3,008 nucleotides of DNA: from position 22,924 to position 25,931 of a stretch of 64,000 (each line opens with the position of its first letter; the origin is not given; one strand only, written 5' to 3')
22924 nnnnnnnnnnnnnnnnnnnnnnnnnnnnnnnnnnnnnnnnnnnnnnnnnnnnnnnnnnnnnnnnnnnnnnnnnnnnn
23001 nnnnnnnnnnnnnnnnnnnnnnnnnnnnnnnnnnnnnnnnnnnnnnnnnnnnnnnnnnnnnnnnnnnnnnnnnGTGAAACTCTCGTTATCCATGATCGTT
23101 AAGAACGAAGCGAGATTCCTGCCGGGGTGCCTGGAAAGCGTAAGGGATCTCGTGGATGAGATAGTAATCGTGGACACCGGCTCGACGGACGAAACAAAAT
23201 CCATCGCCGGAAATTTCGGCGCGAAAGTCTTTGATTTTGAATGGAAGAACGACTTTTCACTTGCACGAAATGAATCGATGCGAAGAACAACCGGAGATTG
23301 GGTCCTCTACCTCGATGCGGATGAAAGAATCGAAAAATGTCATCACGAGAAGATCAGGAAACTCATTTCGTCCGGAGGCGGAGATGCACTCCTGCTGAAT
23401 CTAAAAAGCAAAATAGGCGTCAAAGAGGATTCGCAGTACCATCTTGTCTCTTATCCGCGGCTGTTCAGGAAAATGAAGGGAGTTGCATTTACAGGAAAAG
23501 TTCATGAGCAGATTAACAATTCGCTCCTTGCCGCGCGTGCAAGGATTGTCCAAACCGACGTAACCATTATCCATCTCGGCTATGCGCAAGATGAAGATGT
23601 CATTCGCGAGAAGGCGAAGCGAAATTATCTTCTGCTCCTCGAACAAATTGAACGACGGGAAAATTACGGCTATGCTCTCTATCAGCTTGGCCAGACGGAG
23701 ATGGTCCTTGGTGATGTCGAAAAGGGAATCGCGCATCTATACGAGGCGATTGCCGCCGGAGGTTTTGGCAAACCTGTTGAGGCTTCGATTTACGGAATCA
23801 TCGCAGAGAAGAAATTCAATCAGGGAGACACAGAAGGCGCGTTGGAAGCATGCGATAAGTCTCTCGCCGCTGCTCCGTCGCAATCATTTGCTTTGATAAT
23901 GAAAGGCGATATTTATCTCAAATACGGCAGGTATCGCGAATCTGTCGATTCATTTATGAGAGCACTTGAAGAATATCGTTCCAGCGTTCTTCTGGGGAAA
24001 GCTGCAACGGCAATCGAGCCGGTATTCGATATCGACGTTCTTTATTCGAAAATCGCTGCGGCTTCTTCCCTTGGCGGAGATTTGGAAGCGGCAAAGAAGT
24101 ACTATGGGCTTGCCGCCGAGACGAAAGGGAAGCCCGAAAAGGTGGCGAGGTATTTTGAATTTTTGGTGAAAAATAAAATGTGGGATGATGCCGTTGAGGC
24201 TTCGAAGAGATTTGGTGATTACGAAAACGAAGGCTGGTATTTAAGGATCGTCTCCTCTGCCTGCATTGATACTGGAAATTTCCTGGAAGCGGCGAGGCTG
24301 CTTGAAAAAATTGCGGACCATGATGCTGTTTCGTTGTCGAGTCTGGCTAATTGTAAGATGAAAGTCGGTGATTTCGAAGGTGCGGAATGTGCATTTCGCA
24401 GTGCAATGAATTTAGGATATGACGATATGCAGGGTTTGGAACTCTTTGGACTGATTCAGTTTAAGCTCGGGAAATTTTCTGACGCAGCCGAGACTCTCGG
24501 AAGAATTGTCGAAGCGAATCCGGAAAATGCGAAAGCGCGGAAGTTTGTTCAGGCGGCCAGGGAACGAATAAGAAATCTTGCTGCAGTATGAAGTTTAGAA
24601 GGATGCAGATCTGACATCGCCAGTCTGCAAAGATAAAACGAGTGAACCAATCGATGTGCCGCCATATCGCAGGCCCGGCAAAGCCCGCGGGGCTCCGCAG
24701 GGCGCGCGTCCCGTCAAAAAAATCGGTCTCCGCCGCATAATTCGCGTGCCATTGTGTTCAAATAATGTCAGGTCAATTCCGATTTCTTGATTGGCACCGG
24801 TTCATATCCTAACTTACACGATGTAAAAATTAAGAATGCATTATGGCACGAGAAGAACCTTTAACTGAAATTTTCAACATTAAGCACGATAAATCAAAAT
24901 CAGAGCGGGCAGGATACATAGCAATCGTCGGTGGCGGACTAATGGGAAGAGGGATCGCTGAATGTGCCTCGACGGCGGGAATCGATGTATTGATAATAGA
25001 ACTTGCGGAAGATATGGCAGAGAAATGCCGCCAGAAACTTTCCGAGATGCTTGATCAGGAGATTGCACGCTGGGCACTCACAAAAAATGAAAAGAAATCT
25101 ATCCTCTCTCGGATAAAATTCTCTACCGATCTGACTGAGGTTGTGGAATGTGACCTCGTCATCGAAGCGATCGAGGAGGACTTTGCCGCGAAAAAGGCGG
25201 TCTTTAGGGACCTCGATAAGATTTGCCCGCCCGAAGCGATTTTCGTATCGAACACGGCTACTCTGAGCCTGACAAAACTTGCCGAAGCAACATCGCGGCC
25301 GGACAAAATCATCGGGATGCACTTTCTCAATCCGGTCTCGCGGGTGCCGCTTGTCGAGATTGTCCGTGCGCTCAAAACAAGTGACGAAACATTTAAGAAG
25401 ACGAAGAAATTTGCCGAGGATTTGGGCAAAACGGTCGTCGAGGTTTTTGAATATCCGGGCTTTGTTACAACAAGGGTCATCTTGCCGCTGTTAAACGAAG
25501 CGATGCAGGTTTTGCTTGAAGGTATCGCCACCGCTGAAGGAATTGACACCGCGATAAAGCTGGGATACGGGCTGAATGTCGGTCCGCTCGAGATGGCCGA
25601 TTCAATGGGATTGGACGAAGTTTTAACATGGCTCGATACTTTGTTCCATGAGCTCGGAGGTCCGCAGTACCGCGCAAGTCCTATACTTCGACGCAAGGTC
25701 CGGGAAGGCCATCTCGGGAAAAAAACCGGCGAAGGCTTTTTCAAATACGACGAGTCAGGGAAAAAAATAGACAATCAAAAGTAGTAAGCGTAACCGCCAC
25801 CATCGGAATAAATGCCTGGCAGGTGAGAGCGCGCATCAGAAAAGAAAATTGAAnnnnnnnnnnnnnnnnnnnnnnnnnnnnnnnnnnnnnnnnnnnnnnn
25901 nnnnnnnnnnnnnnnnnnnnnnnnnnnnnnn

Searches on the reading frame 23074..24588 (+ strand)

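Call 14: search_protein_families(library=pfam, proteins=[window:23074-24588:+], max_evalue=0.01)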
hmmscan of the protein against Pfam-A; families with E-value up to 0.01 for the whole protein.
window:23074-24588:+ (505 aa): 18 families
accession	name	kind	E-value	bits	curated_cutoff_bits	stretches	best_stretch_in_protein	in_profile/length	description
PF00535.33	Glycos_transf_2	-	1.3e-20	74.5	23.3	1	6-136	3-142/168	Glycosyl transferase family 2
PF00515.34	TPR_1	-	1.6e-14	53.5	27.8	1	273-301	3-31/34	Tetratricopeptide repeat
PF07719.23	TPR_2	-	6.5e-14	51.3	27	0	272-301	2-31/34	Tetratricopeptide repeat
PF13424.12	TPR_12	-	3.1e-12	46.9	30.1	1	238-299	4-73/77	Tetratricopeptide repeat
PF13428.12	TPR_14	-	5.2e-12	45.6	23.5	0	461-490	10-39/44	Tetratricopeptide repeat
PF14559.12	TPR_19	-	7.2e-12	45.9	25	0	250-301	4-55/68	Tetratricopeptide repeat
PF13432.12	TPR_16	-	1.2e-11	45.3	32.7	0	203-270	1-64/65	Tetratricopeptide repeat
PF13181.12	TPR_8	-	8.8e-10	38.4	25.7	0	273-299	3-29/34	Tetratricopeptide repeat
PF12895.13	ANAPC3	-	2.1e-09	38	27.2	1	403-477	5-81/82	Anaphase-promoting complex, cyclosome, subunit 3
PF13704.12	Glyco_tranf_2_4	-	4.1e-07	30.8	27.5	1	10-88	1-86/98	Glycosyl transferase family 2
PF13174.12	TPR_6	-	2.7e-05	25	26.3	0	459-484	7-32/33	Tetratricopeptide repeat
PF13431.12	TPR_17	-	3e-05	24.4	24.4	0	259-290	1-32/34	Tetratricopeptide repeat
PF13371.12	TPR_9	-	0.00011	22.6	35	0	458-490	35-67/73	Tetratricopeptide repeat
PF25062.1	ARM_TT21_N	-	0.00048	20.4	40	0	248-311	111-176/222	Tetratricopeptide repeat protein 21 N-terminal ARM repeat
PF13176.12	TPR_7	-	0.00083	19.7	27.9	0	273-299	1-27/36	Tetratricopeptide repeat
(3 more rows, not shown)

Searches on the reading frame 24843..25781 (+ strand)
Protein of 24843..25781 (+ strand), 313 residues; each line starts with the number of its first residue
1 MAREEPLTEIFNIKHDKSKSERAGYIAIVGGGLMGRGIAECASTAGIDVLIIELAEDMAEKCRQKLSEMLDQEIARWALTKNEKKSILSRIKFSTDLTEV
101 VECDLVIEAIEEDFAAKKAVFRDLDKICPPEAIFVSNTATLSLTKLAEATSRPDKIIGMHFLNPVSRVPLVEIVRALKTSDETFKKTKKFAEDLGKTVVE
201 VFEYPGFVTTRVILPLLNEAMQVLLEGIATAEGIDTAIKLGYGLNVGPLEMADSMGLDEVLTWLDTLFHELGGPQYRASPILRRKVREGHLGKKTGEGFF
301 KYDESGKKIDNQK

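Call 14: search_protein_families(library=pfam, proteins=[window:24843-25781:+], max_evalue=0.01)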
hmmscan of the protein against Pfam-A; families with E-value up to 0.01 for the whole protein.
window:24843-25781:+ (313 aa): 6 families
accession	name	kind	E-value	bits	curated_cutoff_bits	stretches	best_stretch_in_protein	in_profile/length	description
PF02737.24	3HCDH_N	-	3.2e-60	203.5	22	1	26-201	2-177/180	3-hydroxyacyl-CoA dehydrogenase, NAD binding domain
PF00725.27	3HCDH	-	1.1e-27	96.9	22.1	1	206-302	1-97/97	3-hydroxyacyl-CoA dehydrogenase, C-terminal domain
PF07992.20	Pyr_redox_2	-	0.00043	20.2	26.1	1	24-76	143-195/291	Pyridine nucleotide-disulphide oxidoreductase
PF03807.23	F420_oxidored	-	0.00088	20.3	21.6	1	26-91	2-46/94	NADP oxidoreductase coenzyme F420-dependent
PF03446.21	NAD_binding_2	-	0.0028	18.1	21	1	26-134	2-89/161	NAD binding domain of 6-phosphogluconate dehydrogenase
PF01266.30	DAO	-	0.0034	17.4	27.9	1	26-59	2-35/353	FAD dependent oxidoreductase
